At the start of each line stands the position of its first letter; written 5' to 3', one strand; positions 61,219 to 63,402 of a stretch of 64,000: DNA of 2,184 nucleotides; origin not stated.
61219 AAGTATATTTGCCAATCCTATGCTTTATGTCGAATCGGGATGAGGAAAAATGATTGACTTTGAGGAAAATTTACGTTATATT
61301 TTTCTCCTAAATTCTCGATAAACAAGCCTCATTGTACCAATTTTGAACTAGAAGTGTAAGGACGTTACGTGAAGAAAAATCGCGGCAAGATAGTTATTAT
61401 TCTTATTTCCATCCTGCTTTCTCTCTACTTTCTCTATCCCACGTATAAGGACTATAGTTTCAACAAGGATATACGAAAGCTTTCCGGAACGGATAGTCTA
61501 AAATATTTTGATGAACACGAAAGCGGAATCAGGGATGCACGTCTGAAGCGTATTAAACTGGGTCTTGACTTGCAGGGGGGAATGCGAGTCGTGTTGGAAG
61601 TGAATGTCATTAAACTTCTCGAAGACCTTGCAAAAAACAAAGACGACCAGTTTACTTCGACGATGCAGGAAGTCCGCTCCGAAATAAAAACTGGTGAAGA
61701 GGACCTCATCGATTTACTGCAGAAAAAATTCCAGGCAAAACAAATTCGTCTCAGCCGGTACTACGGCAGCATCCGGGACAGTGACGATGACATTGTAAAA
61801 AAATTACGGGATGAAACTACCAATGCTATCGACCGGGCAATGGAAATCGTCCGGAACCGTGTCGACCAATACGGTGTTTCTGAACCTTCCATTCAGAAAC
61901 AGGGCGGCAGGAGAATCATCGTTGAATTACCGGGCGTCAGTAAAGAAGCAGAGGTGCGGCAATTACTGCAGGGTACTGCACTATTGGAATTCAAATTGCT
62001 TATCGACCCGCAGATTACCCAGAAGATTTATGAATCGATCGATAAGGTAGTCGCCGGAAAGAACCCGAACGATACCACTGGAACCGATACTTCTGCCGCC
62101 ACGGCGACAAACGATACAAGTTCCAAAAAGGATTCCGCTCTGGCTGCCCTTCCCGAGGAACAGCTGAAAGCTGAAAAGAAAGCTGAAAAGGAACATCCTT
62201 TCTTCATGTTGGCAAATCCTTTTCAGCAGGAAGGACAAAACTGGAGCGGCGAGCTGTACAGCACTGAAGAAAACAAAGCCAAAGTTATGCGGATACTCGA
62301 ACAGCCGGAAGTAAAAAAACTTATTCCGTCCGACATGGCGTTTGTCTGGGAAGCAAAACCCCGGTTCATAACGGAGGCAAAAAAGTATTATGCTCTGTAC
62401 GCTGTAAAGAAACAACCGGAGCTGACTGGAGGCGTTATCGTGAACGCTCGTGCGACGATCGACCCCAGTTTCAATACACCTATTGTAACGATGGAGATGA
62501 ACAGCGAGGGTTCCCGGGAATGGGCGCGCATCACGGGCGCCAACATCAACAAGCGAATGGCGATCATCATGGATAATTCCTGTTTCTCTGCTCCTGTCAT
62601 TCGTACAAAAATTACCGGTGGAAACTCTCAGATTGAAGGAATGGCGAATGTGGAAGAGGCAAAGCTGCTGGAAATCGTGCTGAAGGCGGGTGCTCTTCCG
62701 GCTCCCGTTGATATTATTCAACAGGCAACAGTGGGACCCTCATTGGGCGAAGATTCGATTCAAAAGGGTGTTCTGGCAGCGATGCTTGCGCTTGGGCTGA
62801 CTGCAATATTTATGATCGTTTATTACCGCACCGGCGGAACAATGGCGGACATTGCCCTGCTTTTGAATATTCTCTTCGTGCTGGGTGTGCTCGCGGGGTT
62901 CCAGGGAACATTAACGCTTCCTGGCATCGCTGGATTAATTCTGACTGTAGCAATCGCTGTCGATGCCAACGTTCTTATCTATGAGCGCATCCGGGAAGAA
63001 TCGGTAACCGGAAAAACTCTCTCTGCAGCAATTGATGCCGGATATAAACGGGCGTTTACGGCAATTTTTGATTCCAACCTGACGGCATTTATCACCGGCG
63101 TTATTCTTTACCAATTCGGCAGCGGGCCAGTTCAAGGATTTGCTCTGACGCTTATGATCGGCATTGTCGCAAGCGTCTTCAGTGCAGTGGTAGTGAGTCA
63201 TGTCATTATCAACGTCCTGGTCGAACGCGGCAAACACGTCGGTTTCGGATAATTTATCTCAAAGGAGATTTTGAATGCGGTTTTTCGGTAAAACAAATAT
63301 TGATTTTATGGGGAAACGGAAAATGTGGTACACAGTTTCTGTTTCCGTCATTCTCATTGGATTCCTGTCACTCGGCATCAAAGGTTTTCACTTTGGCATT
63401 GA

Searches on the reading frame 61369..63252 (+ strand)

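Call 15: search_protein_families(library=ncbifam, proteins=[window:61369-63252:+], max_evalue=0.00001)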
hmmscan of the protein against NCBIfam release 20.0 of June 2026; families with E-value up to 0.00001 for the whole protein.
window:61369-63252:+ (627 aa): 19 families
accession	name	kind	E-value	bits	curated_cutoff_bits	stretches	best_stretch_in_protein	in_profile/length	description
NF009585.0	PRK13024.1-5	equivalog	1.5e-174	582.6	1037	1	4-626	3-656/993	protein translocase subunit SecDF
NF009583.0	PRK13024.1-3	subfamily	6.5e-137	457.6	721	1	57-621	36-435/755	protein translocase subunit SecDF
TIGR01129.1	secD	equivalog_domain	2.5e-124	415.5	244.4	1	64-614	1-397/397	protein translocase subunit SecD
NF011315.0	PRK14726.1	equivalog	1.6e-94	317.7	1249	2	344-621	251-528/855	protein translocase subunit SecDF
NF009545.0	PRK12933.1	equivalog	2.3e-85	287.3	728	2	345-620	309-596/604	protein translocase subunit SecD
TIGR00916.1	2A0604s01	subfamily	1.9e-74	250.2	148.6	1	378-607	2-231/231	SecD/SecF family protein translocase subunit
NF009580.0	PRK13023.1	equivalog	3.5e-61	207.4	1153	1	344-620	174-450/775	protein translocase subunit SecDF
NF009581.0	PRK13024.1-1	equivalog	7.8e-61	206.1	1058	2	402-619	195-412/752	protein translocase subunit SecDF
NF009584.0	PRK13024.1-4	equivalog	1.2e-56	192.6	1171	2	405-619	196-414/759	protein translocase subunit SecDF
NF009540.0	PRK12911.1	equivalog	4.3e-53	180.1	1878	1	391-623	836-1067/1403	bifunctional preprotein translocase subunit SecD/SecF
NF006218.0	PRK08343.1-4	subfamily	6.1e-29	101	383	1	371-611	136-382/392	preprotein translocase subunit SecD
NF009582.0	PRK13024.1-2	equivalog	6.5e-29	100.5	723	1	390-619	260-489/859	protein translocase subunit SecDF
NF046001.1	SecDF_plasm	equivalog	3e-22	78.5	500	1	427-618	314-504/878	protein translocase subunit SecDF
TIGR00966.2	transloc_SecF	equivalog_domain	5e-22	78.7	160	1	432-614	96-276/279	protein translocase subunit SecF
NF006216.0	PRK08343.1-2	equivalog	1.9e-19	69.9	519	1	411-606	293-490/506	preprotein translocase subunit SecD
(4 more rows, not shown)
